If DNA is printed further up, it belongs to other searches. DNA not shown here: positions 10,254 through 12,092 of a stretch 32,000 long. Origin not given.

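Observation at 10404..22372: Mirror-image duplicated A-B gene cassette bracketing an MFS / ceramidase-like / 2x PAP2 core: candidate undescribed envelope-lipid system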

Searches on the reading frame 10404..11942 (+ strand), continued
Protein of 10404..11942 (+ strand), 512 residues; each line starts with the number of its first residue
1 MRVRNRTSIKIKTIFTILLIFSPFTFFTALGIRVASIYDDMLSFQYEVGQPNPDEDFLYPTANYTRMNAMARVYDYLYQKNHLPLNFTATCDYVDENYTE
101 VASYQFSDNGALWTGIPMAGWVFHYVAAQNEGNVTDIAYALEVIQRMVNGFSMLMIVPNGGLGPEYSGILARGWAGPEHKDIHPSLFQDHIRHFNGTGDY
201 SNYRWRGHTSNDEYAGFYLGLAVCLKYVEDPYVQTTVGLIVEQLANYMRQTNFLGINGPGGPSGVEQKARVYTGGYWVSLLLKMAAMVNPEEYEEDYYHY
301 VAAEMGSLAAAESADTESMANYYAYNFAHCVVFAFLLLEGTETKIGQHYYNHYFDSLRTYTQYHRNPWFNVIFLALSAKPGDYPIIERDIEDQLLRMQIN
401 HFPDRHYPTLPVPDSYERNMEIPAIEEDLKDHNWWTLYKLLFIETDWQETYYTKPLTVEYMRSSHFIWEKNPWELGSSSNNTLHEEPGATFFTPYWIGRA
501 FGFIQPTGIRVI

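Call 72: list_cluster_members(proteins=[P0141, P0144, P0146, P0151, P0153, P0167, P0139, P0140, P0197, P0136])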
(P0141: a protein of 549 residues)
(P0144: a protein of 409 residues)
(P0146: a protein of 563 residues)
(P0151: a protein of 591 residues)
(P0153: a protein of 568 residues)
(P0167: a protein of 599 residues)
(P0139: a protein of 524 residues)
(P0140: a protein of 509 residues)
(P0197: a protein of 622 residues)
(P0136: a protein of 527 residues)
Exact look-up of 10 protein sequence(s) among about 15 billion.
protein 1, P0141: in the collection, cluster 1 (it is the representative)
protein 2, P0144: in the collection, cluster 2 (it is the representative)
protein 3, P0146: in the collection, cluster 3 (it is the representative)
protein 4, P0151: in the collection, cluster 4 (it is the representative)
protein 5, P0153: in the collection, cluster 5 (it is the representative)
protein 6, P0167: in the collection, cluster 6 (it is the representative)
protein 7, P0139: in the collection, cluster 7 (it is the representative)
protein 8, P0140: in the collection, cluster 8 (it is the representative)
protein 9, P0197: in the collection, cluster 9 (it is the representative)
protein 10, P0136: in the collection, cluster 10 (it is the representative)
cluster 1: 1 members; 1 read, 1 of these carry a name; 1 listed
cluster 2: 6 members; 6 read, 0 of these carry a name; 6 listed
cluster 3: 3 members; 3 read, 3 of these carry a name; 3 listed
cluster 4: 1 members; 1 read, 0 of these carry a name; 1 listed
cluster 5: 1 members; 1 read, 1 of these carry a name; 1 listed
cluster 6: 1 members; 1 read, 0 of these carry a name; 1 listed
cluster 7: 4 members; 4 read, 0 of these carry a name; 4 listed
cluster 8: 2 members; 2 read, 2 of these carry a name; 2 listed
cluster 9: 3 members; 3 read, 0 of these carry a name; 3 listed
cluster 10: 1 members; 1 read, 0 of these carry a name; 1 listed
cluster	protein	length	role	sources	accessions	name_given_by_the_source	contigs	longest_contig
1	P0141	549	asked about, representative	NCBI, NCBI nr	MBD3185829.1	hypothetical protein GF325_03285 [Candidatus Bathyarchaeota archaeon] | hypothetical protein [Candidatus Bathyarchaeota archaeon]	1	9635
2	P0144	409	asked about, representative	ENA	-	-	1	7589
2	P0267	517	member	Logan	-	-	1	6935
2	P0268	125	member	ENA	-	-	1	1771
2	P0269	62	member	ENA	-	-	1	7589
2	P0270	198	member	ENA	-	-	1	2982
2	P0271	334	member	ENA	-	-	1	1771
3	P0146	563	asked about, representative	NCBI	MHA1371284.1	MAG: hypothetical protein ACTSRA_16400, partial [Promethearchaeota archaeon]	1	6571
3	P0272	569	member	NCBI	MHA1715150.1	MAG: hypothetical protein ACTSXP_05875 [Promethearchaeota archaeon]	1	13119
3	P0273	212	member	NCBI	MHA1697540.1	MAG: hypothetical protein ACTSWN_01725, partial [Promethearchaeota archaeon]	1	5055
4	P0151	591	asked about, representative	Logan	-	-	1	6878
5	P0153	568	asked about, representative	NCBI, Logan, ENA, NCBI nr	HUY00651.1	MAG TPA: hypothetical protein VMV49_13915 [Candidatus Deferrimicrobium sp.] | hypothetical protein [Candidatus Deferrimicrobium sp.]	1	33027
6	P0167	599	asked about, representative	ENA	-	-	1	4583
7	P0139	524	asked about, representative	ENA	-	-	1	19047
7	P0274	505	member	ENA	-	-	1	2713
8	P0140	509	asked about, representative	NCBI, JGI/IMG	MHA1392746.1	MAG: hypothetical protein ACTSRZ_04525 [Promethearchaeota archaeon]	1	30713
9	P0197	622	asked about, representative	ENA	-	-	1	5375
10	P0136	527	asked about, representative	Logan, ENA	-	-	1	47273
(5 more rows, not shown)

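Call 79: search_protein_families(library=padloc, proteins=[window:10404-11942:+], max_evalue=0.01)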
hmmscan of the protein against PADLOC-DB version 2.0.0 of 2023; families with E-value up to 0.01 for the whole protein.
window:10404-11942:+ (512 aa): 0 families
